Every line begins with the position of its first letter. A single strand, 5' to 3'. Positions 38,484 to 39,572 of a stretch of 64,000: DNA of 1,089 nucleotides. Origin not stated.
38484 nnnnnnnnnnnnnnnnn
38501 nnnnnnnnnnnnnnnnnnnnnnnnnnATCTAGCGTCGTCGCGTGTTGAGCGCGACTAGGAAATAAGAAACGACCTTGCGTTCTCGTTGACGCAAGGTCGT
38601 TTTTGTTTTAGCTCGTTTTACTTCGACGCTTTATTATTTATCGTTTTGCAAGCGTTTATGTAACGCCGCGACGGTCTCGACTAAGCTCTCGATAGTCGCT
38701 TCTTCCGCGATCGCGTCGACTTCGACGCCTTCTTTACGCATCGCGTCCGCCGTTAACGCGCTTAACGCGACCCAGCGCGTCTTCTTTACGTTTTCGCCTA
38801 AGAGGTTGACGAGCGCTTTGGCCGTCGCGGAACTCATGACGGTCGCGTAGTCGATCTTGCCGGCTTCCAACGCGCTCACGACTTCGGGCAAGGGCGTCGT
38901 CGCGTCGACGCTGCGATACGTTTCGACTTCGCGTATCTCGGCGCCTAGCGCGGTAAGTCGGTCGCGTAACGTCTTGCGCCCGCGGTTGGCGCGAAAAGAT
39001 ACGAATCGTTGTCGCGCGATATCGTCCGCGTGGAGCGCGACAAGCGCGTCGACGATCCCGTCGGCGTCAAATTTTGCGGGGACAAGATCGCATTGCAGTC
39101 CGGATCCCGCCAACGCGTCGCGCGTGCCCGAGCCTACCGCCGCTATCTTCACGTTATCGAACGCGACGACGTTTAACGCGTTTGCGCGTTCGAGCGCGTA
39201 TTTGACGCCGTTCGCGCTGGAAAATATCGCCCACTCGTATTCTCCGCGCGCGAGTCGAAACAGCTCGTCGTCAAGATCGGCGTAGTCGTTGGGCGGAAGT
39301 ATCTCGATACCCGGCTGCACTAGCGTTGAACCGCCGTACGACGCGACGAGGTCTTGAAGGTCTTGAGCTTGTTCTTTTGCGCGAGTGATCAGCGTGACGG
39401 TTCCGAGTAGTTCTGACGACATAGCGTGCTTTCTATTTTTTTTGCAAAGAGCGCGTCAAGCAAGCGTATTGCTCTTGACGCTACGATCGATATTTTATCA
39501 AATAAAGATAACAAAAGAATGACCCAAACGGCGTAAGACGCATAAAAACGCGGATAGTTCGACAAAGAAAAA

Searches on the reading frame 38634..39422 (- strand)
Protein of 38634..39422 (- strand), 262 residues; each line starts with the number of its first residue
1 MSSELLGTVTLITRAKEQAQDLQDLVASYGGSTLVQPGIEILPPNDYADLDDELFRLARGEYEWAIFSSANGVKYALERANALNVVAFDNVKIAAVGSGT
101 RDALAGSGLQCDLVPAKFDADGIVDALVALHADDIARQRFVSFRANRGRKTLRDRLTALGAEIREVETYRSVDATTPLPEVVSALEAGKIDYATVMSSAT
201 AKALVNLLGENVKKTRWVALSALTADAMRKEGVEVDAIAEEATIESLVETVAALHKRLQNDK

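Call 16: search_protein_families(library=pfam, proteins=[window:38634-39422:-], max_evalue=0.001)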
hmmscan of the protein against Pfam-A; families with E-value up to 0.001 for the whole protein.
window:38634-39422:- (262 aa): 1 family
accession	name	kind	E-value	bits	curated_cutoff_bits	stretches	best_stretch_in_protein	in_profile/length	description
PF02602.20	HEM4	-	8.2e-50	169.5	27.5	1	21-249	2-231/231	Uroporphyrinogen-III synthase HemD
